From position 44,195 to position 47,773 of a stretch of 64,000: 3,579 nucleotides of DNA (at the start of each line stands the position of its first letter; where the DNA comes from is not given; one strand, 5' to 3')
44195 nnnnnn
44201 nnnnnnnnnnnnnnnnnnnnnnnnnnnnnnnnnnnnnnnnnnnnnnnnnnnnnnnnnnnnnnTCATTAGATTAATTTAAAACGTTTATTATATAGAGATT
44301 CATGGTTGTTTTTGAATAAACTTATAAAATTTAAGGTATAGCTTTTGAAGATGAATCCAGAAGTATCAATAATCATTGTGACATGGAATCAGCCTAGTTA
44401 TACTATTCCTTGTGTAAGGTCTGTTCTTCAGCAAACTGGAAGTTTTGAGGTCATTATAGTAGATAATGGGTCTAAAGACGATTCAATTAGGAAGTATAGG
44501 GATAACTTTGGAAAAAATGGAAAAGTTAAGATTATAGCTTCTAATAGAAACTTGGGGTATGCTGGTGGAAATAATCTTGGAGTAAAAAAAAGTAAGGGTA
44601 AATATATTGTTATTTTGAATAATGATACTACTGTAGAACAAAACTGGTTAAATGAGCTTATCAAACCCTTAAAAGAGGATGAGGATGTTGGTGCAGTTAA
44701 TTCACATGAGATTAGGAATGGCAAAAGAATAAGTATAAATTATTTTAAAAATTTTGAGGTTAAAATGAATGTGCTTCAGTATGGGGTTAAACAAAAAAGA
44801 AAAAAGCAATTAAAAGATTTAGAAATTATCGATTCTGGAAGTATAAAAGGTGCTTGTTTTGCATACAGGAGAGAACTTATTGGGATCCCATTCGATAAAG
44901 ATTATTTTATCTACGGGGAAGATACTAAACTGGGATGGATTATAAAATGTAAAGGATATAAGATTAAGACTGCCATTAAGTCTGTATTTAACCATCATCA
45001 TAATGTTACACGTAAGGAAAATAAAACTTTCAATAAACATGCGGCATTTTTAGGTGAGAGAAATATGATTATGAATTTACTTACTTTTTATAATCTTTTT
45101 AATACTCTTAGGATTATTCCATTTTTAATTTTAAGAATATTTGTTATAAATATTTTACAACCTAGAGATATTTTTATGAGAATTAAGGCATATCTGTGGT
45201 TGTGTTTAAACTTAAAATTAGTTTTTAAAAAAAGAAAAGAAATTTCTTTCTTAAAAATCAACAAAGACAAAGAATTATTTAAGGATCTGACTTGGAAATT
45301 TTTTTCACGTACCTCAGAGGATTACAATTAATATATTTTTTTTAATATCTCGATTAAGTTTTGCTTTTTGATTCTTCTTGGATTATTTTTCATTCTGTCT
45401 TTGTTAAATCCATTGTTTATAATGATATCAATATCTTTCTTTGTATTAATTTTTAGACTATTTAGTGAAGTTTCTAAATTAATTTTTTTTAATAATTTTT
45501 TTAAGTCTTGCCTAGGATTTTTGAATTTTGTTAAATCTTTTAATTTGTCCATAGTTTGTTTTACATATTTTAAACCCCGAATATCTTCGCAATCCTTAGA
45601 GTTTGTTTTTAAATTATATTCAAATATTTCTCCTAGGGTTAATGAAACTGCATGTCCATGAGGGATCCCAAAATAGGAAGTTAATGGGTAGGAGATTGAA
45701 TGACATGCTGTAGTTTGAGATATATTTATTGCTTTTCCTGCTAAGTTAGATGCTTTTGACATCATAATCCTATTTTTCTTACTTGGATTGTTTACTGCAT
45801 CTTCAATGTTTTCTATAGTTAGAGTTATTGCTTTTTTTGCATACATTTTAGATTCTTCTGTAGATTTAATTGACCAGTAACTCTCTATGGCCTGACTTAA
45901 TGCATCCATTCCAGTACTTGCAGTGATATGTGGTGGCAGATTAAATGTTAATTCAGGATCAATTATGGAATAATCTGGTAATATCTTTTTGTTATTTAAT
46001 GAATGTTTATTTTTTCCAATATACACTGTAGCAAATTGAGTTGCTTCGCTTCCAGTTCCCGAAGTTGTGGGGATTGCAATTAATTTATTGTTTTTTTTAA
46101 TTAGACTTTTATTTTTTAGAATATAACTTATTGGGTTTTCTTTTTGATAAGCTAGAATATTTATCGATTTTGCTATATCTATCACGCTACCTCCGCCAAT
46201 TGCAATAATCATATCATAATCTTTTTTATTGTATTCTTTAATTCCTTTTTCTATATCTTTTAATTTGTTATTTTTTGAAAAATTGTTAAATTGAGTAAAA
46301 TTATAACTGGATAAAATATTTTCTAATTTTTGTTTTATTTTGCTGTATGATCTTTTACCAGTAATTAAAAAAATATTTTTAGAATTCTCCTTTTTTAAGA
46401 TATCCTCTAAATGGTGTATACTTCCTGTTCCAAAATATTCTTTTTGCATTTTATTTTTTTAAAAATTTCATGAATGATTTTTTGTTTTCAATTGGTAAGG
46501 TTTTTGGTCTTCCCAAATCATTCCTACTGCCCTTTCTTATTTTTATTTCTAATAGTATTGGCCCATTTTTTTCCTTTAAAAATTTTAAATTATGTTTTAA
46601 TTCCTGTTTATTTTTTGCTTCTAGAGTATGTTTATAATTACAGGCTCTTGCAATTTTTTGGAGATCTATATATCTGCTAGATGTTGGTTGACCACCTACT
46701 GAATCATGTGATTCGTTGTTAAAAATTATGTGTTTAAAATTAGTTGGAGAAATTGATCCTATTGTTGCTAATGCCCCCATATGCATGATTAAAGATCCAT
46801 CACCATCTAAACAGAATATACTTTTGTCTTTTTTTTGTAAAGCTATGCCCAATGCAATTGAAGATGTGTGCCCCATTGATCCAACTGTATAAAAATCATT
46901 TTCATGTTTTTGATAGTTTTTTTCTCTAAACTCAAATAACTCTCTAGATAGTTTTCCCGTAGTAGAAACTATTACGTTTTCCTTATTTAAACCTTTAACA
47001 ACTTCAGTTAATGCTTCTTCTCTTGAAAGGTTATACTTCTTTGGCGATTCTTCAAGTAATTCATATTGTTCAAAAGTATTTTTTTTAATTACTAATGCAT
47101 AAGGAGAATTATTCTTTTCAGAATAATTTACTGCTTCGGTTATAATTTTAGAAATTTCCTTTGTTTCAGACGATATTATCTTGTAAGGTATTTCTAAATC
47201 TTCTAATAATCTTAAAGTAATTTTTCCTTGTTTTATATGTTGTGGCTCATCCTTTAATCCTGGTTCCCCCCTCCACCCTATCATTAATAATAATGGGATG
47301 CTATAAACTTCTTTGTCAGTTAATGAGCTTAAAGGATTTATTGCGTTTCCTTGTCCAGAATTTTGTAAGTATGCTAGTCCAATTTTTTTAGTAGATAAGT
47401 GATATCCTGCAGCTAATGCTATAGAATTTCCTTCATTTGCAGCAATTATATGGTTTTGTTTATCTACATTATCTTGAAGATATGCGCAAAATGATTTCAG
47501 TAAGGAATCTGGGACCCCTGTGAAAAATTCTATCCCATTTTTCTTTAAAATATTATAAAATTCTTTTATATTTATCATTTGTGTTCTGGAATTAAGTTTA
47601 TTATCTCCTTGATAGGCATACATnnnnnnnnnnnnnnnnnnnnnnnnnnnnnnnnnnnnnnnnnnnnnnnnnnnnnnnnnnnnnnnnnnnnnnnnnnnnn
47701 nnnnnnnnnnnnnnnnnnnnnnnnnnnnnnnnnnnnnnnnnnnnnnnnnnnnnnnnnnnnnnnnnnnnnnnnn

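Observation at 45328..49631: Phosphonate biosynthesis module in an archaeal glycosylation island: cytidylyltransferase-PEP mutase fusion, Ppd and Fe-ADH, with a divergent CDP-alcohol phosphotransferase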

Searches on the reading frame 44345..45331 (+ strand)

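Call 3: search_protein_families(library=pfam, proteins=[window:44345-45331:+], max_evalue=0.01)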
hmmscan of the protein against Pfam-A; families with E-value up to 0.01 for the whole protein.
window:44345-45331:+ (328 aa): 3 families
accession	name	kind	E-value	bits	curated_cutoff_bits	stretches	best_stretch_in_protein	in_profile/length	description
PF00535.33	Glycos_transf_2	-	2e-28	99.9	23.3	1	8-178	1-163/168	Glycosyl transferase family 2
PF13641.12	Glyco_tranf_2_3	-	1.1e-11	45.6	27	1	5-219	1-213/230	Glycosyltransferase like family 2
PF13712.12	Glyco_tranf_2_5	-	0.00016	21.9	27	1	61-209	30-179/210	Glycosyltransferase like family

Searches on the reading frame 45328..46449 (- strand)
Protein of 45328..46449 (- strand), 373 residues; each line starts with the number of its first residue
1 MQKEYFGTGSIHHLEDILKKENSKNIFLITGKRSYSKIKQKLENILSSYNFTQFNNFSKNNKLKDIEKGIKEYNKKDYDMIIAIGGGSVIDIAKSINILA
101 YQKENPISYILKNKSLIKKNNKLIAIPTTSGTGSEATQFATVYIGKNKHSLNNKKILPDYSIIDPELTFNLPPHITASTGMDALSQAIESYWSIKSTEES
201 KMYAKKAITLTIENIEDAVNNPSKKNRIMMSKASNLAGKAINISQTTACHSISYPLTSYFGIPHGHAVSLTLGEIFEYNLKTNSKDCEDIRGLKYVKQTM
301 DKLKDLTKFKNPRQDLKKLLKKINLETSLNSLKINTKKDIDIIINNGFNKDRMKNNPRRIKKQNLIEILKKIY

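Call 3: search_protein_families(library=pfam, proteins=[window:45328-46449:-], max_evalue=0.01)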
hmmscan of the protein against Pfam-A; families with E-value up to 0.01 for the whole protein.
window:45328-46449:- (373 aa): 3 families
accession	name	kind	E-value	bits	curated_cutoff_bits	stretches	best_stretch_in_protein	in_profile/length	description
PF00465.25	Fe-ADH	-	2.6e-39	135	31.3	1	5-165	5-168/168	Iron-containing alcohol dehydrogenase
PF25137.1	ADH_Fe_C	-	7.2e-36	124.1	27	1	176-373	1-194/194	Fe-containing alcohol dehydrogenase family, C-terminal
PF13685.12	Fe-ADH_2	-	7.8e-14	52.4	28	1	6-97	2-94/149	Iron-containing alcohol dehydrogenase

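Call 4: search_protein_families(library=ncbifam, proteins=[window:45328-46449:-], max_evalue=0.01)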
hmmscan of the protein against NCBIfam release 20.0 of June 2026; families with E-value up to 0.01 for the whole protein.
window:45328-46449:- (373 aa): 19 families
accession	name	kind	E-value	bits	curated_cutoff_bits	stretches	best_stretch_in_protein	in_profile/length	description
NF041833.1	Fe_ADH_ErcA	equivalog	3.1e-57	194.4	550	1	6-371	13-380/382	alcohol dehydrogenase-like regulatory protein ErcA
TIGR03405.1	Phn_Fe-ADH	equivalog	6.6e-56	189.6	423.7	1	6-355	9-351/355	iron-containing alcohol dehydrogenase PsrA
TIGR02638.1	lactal_redase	equivalog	1.5e-55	188.6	523.15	1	4-367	10-377/379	lactaldehyde reductase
NF010378.0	PRK13805.1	equivalog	6.1e-54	183.1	951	1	3-373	464-864/872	bifunctional acetaldehyde-CoA/alcohol dehydrogenase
NF007911.0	PRK10624.1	equivalog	3e-51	174.6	537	1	4-373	11-382/382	lactaldehyde reductase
NF058672.1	4HyButDHCUPNE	equivalog_domain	1.3e-48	166.1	500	1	5-371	11-376/378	4-hydroxybutyrate dehydrogenase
NF053866.1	CholDhdGbsBBac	equivalog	5.7e-48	163.5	550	1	7-372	21-390/392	choline dehydrogenase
NF050025.1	SulfAcetaldRedSarD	equivalog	1.2e-39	136.3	700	1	5-373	12-385/385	sulfoacetaldehyde reductase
NF007363.0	PRK09860.1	equivalog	4.6e-37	128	581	1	54-369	65-379/383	L-threonine dehydrogenase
NF011998.0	PRK15454.1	equivalog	1.3e-33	116.3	556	1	65-282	94-313/395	ethanolamine utilization ethanol dehydrogenase EutG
TIGR04266.1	NDMA_methanol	equivalog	4.5e-25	88.3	625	1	27-283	43-307/420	NDMA-dependent methanol dehydrogenase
NF011717.0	PRK15138.1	equivalog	2.3e-21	76.3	645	1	5-285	13-300/387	alcohol dehydrogenase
NF041822.1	daptide_DH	equivalog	3.8e-16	58.9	300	1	55-328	34-321/363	daptide-type RiPP biosynthesis dehydogenase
NF006941.0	PRK09423.1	subfamily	4.3e-13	48.8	336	1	7-98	14-105/367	glycerol dehydrogenase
NF002022.0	PRK00843.1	equivalog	2.8e-11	43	413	1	5-220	15-210/350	NAD(P)-dependent glycerol-1-phosphate dehydrogenase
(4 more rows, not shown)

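Call 48: search_solved_structures(query=window:45328-46449:-, max_evalue=1e-20, show_alignments=1)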
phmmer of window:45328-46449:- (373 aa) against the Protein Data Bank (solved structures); distinct sequences matched with E-value up to 1e-20: 31.
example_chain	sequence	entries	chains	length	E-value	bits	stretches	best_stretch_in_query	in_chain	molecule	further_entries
6jko_A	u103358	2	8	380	1.3e-41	146.2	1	6-342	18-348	Methanol dehydrogenase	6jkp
8zrl_A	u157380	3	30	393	1.1e-36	130.1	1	5-371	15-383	NAD-dependent methanol dehydrogenase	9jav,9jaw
1vhd_A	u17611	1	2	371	1.8e-36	129.4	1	24-278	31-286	alcohol dehydrogenase, iron-containing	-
1o2d_A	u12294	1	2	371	1.8e-36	129.4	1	24-278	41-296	Alcohol dehydrogenase, iron-containing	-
3zdr_A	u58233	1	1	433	7.5e-32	114.2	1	54-282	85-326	ALCOHOL DEHYDROGENASE DOMAIN OF THE BIFUNCTIONAL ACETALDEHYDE DEHYDROGENASE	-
4fr2_A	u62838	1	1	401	7.6e-32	114.2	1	5-373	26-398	1,3-propanediol dehydrogenase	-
9knp_A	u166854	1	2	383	1.2e-29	106.9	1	51-324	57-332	375aa long hypothetical alchol dehydrogenase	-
8zwd_B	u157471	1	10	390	3.6e-29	105.4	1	8-371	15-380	NAD(P)-dependent methanol dehydrogenase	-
13he_A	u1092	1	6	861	1.1e-28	103.7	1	22-282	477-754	Aldehyde-alcohol dehydrogenase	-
8uhw_A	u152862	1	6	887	1.2e-28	103.6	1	22-282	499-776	Aldehyde-alcohol dehydrogenase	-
3owo_A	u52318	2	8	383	1.9e-28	103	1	7-365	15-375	Alcohol dehydrogenase 2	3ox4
3bfj_A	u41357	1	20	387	5.4e-28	101.5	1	52-370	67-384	1,3-propanediol oxidoreductase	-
5yvm_A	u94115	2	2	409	7.2e-27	97.8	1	5-371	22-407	alcohol dehydrogenase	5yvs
6scg_A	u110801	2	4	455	1.9e-26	96.4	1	5-283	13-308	Aldehyde-alcohol dehydrogenase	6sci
5yvr_A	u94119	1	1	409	2.6e-26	96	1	5-371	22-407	alcohol dehydrogenase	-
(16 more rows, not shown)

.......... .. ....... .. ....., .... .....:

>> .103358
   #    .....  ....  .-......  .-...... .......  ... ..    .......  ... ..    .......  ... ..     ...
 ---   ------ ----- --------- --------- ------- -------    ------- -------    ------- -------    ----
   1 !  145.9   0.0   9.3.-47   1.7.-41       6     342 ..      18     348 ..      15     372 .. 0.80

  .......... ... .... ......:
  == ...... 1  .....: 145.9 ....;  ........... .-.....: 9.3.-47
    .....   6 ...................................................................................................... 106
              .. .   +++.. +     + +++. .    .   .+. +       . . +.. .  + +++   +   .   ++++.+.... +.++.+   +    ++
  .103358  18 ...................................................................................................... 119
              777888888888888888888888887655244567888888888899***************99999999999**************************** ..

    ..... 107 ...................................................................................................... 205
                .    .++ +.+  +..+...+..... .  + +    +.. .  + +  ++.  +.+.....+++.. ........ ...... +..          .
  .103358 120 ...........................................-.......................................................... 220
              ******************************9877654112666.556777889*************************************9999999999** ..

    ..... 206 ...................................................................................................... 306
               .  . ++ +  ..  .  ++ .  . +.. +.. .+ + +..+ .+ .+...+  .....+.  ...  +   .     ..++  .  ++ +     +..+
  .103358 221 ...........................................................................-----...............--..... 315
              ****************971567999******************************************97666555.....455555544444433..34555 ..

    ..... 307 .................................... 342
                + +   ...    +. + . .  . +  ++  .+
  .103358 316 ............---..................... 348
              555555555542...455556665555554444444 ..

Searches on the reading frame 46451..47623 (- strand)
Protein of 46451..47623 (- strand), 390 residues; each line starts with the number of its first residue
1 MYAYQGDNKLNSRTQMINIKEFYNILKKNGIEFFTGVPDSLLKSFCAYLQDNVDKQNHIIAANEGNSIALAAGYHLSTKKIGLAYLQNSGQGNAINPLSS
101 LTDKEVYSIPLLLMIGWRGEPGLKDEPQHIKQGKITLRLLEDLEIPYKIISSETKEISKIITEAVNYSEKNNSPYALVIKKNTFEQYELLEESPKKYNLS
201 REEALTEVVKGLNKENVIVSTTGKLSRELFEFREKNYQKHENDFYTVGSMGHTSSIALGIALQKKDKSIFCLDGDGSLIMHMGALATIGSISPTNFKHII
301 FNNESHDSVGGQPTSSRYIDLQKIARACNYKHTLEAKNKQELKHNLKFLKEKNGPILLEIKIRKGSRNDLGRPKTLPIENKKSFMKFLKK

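Call 3: search_protein_families(library=pfam, proteins=[window:46451-47623:-], max_evalue=0.01)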
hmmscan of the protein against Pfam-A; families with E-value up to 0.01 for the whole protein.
window:46451-47623:- (390 aa): 2 families
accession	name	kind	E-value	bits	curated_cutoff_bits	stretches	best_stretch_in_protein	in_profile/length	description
PF02775.26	TPP_enzyme_C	-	1.3e-17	64.4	21.9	1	223-360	3-151/151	Thiamine pyrophosphate enzyme, C-terminal TPP binding domain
PF02776.23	TPP_enzyme_N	-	1.1e-13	51.4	26.8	1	23-129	8-108/119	Thiamine pyrophosphate enzyme, N-terminal TPP binding domain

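Call 4: search_protein_families(library=ncbifam, proteins=[window:46451-47623:-], max_evalue=0.01)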
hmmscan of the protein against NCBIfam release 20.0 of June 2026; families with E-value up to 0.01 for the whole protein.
window:46451-47623:- (390 aa): 42 families (the best 25 are shown)
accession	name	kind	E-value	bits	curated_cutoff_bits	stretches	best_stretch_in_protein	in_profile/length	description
TIGR03297.1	Ppyr-DeCO2ase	equivalog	1.9e-151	504.1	312.5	1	30-388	1-360/360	phosphonopyruvate decarboxylase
TIGR03846.1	sulfopy_beta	equivalog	3.2e-38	131.5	221.5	1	201-367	1-161/182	sulfopyruvate decarboxylase subunit beta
TIGR03845.1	sulfopyru_alph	equivalog_domain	8e-28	97.4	147.95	1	21-182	3-158/160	sulfopyruvate decarboxylase subunit alpha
NF004813.0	PRK06163.1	equivalog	2e-26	93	240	1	199-386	13-194/202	hypothetical protein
TIGR00118.1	acolac_lg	equivalog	5.9e-15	54.7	538.35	2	153-364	318-536/557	biosynthetic-type acetolactate synthase large subunit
NF005584.0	PRK07282.1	equivalog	5e-14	51.8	970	2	24-169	18-156/566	acetolactate synthase large subunit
NF005228.0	PRK06725.1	equivalog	1.4e-12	46.7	991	2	14-169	14-161/571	acetolactate synthase large subunit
NF006016.1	PRK08155.1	equivalog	2.2e-12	46.2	870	1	247-313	408-473/554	acetolactate synthase large subunit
NF005651.0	PRK07418.1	subfamily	2.4e-12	45.8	942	1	155-366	344-563/617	acetolactate synthase large subunit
NF004710.0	PRK06048.1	equivalog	8.8e-12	44.3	976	2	203-304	369-469/561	acetolactate synthase large subunit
NF005860.0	PRK07789.1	equivalog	1.1e-11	43.8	881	2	171-306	374-507/615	acetolactate synthase large subunit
NF006524.0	PRK08978.1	equivalog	1.9e-11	43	738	2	229-362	380-524/548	acetolactate synthase 2 catalytic subunit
NF006319.0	PRK08527.1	equivalog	2e-11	43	905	1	147-304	316-470/565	acetolactate synthase large subunit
TIGR04377.1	myo_inos_iolD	equivalog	8.1e-11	41.3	715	1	188-310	386-501/616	3D-(3,5/4)-trihydroxycyclohexane-1,2-dione acylhydrolase (decyclizing)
NF005485.1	PRK07092.1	equivalog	1.1e-10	40.9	493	1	189-363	337-519/523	benzoylformate decarboxylase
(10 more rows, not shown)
